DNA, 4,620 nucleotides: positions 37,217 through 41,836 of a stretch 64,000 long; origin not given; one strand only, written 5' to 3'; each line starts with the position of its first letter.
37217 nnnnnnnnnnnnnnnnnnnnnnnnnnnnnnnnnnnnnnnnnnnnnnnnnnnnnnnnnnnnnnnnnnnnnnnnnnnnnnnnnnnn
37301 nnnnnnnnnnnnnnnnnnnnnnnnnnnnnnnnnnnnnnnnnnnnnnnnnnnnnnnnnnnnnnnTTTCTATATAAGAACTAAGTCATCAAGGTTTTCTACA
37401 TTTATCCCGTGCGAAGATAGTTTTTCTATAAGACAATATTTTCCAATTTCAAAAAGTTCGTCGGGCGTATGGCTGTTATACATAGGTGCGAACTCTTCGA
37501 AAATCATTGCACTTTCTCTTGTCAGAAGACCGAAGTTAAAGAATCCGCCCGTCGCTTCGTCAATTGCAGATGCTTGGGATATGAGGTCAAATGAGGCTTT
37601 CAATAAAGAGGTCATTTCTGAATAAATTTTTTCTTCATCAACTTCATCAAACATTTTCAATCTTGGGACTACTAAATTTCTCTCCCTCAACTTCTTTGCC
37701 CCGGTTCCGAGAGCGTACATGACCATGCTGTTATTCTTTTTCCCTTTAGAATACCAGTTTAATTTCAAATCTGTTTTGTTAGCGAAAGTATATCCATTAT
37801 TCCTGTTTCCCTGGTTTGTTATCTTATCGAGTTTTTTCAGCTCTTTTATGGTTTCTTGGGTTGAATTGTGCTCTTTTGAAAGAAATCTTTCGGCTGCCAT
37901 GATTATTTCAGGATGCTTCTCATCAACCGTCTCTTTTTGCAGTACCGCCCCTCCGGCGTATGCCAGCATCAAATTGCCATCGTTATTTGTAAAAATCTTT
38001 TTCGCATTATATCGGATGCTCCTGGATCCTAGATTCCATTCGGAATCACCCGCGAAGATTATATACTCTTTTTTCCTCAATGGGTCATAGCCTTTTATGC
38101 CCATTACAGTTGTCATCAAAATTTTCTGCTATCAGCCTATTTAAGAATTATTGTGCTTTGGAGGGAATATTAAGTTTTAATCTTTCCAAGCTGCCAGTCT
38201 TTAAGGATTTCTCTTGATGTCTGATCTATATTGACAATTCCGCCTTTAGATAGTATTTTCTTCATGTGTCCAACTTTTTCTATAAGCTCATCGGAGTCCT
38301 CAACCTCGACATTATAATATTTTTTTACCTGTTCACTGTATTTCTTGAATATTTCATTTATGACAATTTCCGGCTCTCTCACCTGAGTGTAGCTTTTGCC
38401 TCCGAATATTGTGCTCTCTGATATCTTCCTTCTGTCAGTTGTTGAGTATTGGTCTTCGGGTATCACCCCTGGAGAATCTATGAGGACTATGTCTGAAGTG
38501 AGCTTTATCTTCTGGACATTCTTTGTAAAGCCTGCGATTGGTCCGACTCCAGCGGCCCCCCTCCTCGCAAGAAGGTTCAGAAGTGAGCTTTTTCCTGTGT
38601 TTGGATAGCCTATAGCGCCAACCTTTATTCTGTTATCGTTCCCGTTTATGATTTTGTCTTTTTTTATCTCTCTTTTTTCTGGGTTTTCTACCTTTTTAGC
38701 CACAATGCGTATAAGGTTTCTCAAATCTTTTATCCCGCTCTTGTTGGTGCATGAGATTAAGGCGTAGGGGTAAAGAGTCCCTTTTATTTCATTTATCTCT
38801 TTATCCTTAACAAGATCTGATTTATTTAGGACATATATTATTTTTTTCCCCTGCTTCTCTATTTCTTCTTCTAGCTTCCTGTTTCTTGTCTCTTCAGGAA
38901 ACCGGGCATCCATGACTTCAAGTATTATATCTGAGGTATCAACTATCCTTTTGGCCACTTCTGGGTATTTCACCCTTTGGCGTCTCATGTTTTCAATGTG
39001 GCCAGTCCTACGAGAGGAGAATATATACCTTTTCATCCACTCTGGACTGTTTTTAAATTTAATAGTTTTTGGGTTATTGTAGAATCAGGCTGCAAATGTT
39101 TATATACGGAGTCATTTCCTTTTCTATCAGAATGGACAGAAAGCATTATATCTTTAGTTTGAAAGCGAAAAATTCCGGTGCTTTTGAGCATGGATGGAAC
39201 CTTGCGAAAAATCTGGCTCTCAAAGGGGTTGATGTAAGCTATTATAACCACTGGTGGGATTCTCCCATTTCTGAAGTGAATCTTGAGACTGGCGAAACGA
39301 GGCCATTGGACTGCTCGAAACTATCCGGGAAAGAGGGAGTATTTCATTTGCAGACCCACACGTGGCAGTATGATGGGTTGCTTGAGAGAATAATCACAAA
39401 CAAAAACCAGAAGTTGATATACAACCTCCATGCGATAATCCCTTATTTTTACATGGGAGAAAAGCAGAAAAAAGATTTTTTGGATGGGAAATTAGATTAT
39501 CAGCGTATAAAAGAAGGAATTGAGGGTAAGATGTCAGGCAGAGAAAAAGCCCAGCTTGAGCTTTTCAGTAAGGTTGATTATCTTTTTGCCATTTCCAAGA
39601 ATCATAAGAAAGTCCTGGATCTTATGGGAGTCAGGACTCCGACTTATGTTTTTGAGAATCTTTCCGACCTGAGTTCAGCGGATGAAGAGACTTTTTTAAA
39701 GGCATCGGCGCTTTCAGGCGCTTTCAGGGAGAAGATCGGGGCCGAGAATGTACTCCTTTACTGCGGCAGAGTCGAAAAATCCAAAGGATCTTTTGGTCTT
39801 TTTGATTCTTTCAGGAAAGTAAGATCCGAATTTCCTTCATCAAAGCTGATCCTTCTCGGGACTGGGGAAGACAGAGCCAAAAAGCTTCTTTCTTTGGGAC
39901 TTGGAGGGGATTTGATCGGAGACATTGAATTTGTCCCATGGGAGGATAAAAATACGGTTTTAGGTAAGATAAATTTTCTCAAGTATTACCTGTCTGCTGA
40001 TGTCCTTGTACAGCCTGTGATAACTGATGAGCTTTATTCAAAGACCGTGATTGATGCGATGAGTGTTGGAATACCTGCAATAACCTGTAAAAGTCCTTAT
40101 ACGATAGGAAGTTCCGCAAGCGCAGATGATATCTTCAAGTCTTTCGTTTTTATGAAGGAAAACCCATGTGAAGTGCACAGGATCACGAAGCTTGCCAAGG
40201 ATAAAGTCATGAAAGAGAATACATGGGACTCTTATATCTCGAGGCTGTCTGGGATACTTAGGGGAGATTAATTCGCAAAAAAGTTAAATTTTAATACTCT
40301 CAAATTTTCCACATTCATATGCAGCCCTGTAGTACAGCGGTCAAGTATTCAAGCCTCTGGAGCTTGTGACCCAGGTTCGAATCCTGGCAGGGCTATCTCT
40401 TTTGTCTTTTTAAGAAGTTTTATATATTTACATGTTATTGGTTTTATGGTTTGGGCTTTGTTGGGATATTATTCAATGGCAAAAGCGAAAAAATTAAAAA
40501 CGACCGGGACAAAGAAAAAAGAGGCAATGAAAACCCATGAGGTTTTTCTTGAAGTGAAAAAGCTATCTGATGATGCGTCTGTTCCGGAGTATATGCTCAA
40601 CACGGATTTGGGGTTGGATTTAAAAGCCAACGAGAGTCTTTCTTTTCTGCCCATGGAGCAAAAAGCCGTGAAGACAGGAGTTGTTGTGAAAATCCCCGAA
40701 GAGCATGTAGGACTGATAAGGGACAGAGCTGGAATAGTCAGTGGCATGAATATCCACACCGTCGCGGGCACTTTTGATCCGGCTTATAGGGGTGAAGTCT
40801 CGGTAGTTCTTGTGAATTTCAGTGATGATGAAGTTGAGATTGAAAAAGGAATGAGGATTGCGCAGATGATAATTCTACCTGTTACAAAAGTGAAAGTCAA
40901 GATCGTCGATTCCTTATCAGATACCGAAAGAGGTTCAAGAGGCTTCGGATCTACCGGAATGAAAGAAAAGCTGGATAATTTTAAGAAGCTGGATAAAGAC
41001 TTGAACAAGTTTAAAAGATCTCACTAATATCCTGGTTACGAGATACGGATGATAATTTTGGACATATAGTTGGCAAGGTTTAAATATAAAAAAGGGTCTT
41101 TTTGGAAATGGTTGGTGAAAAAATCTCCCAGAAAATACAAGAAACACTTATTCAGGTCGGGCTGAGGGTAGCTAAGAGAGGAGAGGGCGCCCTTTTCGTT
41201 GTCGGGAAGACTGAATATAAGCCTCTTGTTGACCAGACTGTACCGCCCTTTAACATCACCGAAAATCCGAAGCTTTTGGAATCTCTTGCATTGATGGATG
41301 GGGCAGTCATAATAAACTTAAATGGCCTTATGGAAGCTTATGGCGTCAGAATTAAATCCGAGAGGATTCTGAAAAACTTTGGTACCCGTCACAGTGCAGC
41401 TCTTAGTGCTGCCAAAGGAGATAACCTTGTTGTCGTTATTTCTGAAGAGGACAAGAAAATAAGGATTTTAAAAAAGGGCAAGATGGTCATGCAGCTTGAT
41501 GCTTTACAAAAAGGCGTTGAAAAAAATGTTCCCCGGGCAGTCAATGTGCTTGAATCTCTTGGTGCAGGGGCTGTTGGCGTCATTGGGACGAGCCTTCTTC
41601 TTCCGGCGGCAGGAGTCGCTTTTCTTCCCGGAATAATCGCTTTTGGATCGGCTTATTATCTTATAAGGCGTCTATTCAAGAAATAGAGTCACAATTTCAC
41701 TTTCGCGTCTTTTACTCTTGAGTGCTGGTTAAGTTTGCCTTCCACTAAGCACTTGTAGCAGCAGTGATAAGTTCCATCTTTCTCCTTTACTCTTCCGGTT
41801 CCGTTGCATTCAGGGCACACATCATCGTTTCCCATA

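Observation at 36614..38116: Tandem pair of propeptide-less HslV/proteasome-beta-like Ntn hydrolases with conserved C-terminal extensions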

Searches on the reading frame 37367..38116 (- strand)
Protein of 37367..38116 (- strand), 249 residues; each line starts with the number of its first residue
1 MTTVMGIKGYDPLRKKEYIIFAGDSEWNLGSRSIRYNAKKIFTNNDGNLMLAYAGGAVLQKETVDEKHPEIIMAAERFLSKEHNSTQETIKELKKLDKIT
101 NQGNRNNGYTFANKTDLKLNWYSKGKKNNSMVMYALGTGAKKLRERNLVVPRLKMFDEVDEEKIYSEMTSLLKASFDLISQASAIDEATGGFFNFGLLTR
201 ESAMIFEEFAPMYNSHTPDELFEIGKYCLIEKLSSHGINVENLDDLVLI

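Call 3: search_protein_families(library=pfam, proteins=[window:37367-38116:-], max_evalue=10)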
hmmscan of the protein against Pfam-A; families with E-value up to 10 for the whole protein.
window:37367-38116:- (249 aa): 2 families
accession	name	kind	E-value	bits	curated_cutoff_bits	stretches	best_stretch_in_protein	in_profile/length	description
PF16672.11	LAMTOR5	-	0.076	13.6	27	1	95-147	8-59/88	Ragulator complex protein LAMTOR5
PF18840.6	LPD25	-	0.082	14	27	1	76-145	16-82/97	Large polyvalent protein associated domain 25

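Call 4: search_protein_families(library=ncbifam, proteins=[window:37367-38116:-], max_evalue=10)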
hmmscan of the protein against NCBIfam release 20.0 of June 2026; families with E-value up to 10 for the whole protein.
window:37367-38116:- (249 aa): 1 family
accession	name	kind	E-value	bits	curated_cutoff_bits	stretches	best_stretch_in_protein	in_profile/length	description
NF003964.0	PRK05456.1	equivalog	0.057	13.1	137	1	13-57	13-57/179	ATP-dependent protease subunit HslV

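Call 6: search_solved_structures(query=window:37367-38116:-, max_evalue=10)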
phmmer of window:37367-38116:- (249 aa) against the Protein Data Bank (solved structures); distinct sequences matched with E-value up to 10: 10.
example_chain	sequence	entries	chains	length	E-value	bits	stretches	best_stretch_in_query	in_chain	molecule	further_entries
12td_A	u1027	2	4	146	0.0063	19.3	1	136-226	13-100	De novo designed salen-binding enzyme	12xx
6xyw_AO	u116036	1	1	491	0.02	17.7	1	77-192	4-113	Pentatricopeptide repeat-containing protein At1g60770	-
9evs_1t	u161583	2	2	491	0.18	14.5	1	118-194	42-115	mL101 (rPPR4)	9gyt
1g3i_G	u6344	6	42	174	0.61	12.8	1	13-58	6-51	ATP-DEPENDENT PROTEASE HSLV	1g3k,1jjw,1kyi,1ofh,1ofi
5ji3_A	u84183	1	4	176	0.98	12.1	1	13-58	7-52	ATP-dependent protease subunit HslV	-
6pxi_A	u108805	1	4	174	1.1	12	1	13-58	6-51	ATP-dependent protease subunit HslV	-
5ji2_A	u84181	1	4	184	1.1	12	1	13-58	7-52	ATP-dependent protease subunit HslV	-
1e94_A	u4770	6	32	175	1.1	12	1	13-58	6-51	HEAT SHOCK PROTEIN HSLV | ATP-DEPENDENT PROTEASE HSLV | HEAT SHOCK LOCUS HSLV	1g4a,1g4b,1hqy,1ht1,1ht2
1ned_A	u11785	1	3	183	1.2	11.9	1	13-58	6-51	HSLV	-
4g4e_A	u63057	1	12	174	1.2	11.8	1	13-58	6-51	ATP-dependent protease subunit HslV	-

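Call 9: find_homologous_proteins(query=window:37367-38116:-, max_evalue=0.01)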
Query window:37367-38116:- (249 aa): 2 proteins with E <= 0.01 among 460 candidates.
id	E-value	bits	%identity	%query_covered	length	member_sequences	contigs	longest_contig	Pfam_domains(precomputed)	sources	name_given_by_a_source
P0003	1.5e-159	547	99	100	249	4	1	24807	-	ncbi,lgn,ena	-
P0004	1.3e-95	337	61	100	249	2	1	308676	-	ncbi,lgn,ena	-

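Call 69: search_protein_families(library=phrogs, proteins=[window:37367-38116:-], max_evalue=0.01)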
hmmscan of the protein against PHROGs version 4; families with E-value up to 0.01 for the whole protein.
window:37367-38116:- (249 aa): 0 families

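Call 70: search_protein_families(library=padloc, proteins=[window:37367-38116:-], max_evalue=0.01)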
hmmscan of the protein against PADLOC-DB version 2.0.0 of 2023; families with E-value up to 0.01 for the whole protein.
window:37367-38116:- (249 aa): 0 families

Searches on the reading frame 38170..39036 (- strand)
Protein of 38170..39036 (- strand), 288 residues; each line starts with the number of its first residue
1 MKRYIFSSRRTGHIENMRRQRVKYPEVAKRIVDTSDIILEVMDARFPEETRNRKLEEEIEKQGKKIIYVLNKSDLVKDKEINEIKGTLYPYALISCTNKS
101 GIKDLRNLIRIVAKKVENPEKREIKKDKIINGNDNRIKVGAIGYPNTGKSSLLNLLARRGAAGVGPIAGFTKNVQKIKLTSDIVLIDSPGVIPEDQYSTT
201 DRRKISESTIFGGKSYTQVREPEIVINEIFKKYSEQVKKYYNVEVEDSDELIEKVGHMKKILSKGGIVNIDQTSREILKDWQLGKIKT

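Call 18: search_protein_families(library=pfam, proteins=[window:38170-39036:-], max_evalue=0.001)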
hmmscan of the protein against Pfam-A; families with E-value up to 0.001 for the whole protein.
window:38170-39036:- (288 aa): 6 families
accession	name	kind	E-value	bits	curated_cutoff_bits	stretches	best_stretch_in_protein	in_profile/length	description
PF01926.29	MMR_HSR1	-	1.5e-17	64.2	21.9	1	138-197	1-65/113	50S ribosome-binding GTPase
PF02421.24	FeoB_N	-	1.7e-09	37.8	27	1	138-200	2-66/156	Ferrous iron transport protein B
PF00350.29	Dynamin_N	-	2.2e-08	34.7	27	0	20-72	119-167/168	Dynamin family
PF03193.22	RsgA_GTPase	-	3e-07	30.9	30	0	32-109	23-104/174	RsgA GTPase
PF16897.10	MMR_HSR1_Xtn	-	0.00012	22.4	35.2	1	65-108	57-99/106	C-terminal region of MMR_HSR1 domain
PF00009.33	GTP_EFTU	-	0.00043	20.4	26.5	0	29-90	87-148/188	Elongation factor Tu GTP binding domain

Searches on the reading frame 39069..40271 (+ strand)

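Call 18: search_protein_families(library=pfam, proteins=[window:39069-40271:+], max_evalue=0.001)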
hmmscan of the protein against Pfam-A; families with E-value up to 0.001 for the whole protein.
window:39069-40271:+ (400 aa): 2 families
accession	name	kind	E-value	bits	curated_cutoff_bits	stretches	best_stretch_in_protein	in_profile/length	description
PF00534.26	Glycos_transf_1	-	4.7e-10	39.7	26.4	1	224-342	13-124/172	Glycosyl transferases group 1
PF13692.12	Glyco_trans_1_4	-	5.3e-09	36.9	27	1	227-342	2-108/142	Glycosyl transferases group 1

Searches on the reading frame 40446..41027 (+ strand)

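Call 18: search_protein_families(library=pfam, proteins=[window:40446-41027:+], max_evalue=0.001)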
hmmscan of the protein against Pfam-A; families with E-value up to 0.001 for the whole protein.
window:40446-41027:+ (193 aa): 2 families
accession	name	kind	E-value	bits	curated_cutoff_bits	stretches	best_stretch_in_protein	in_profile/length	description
PF00692.24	dUTPase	-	9.7e-27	93.7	22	1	44-171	3-129/129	dUTPase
PF22769.1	DCD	-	3.8e-08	34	27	1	80-143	86-150/153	dCTP deaminase-like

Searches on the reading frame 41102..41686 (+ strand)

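Call 18: search_protein_families(library=pfam, proteins=[window:41102-41686:+], max_evalue=0.001)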
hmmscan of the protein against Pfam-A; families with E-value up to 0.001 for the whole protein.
window:41102-41686:+ (194 aa): 1 family
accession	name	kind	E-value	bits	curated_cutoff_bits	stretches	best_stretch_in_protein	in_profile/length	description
PF02457.21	DAC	-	2.2e-17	63.2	27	1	23-128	7-119/119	DisA bacterial checkpoint controller nucleotide-binding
